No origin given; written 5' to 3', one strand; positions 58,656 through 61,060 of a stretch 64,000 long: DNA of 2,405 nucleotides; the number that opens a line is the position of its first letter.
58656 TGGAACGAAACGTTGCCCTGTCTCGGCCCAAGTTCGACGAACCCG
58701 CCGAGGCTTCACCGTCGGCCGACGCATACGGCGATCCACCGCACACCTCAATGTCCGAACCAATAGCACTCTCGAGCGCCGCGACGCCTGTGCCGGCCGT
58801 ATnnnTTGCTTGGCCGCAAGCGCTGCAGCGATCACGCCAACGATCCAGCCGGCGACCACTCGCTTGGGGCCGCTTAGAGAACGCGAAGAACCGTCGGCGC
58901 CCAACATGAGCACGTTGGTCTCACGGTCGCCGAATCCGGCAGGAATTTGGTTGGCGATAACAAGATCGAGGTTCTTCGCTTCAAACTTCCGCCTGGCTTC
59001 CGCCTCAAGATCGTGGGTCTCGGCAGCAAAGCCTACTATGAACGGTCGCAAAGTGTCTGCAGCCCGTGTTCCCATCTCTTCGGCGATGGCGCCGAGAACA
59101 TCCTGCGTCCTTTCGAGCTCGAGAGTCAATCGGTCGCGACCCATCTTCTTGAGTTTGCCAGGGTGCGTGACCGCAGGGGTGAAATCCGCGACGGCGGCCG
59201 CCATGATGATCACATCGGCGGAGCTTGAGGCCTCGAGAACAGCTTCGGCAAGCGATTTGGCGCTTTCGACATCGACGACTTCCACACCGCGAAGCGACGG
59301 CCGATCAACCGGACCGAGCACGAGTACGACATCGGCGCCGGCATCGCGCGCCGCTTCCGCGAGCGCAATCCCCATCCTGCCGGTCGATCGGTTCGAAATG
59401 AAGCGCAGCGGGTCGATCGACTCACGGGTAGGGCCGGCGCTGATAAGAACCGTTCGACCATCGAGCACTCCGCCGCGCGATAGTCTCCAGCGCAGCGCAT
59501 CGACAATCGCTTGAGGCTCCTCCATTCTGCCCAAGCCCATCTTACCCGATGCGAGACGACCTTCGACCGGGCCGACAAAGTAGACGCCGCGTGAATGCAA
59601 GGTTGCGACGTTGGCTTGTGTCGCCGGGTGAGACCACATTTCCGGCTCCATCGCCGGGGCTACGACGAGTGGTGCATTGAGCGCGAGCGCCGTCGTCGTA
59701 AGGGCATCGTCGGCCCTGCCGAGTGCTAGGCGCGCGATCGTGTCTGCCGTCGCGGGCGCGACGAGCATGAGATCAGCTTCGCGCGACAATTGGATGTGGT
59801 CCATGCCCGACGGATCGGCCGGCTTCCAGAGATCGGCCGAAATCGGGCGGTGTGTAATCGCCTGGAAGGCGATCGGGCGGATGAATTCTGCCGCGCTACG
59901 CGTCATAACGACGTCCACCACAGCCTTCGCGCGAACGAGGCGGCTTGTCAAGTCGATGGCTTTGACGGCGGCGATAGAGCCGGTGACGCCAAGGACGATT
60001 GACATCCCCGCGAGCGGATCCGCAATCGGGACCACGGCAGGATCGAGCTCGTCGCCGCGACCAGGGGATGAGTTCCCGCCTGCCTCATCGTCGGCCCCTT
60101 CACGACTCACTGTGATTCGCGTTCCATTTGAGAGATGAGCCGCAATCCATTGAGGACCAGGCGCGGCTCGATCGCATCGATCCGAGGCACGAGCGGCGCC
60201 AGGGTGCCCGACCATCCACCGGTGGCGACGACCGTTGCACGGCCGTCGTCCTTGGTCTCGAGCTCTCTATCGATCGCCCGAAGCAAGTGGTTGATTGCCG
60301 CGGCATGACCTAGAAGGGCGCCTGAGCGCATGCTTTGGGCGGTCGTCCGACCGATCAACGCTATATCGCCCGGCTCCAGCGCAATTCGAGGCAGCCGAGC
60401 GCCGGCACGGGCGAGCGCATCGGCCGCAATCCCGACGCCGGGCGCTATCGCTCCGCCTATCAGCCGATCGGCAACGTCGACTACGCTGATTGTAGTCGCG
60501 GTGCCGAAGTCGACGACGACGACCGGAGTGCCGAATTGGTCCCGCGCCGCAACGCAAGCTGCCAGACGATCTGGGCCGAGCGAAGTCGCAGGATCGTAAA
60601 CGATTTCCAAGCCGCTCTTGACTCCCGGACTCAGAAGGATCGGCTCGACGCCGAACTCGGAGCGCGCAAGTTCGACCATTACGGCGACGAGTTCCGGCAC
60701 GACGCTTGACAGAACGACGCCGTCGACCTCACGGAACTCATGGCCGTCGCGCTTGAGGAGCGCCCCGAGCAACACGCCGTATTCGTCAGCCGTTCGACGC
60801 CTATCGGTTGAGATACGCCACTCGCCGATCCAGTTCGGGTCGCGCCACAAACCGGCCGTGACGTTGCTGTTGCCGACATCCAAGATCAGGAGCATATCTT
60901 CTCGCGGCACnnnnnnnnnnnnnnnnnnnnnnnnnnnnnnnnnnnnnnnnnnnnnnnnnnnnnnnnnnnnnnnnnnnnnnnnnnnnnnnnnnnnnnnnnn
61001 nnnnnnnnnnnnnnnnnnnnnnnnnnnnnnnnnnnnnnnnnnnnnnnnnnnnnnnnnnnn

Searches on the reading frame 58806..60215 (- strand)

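Call 24: search_protein_families(library=pfam, proteins=[window:58806-60215:-], max_evalue=0.00001)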
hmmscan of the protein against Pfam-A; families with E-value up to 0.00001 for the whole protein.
window:58806-60215:- (470 aa): 2 families
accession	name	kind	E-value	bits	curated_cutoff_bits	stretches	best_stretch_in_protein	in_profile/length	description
PF04127.22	DFP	-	4.8e-61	206.3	22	1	251-437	1-185/186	DNA/pantothenate metabolism flavoprotein C-terminal domain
PF02441.25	Flavoprotein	-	8.1e-33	113.8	22.7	1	71-241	1-158/162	Flavoprotein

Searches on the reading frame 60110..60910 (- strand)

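Call 24: search_protein_families(library=pfam, proteins=[window:60110-60910:-], max_evalue=0.00001)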
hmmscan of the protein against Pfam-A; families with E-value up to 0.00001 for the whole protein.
window:60110-60910:- (267 aa): 1 family
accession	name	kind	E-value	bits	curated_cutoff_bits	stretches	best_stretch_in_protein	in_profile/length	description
PF03309.20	Pan_kinase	-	9.6e-59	199.1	24.7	1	7-211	1-204/205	Type III pantothenate kinase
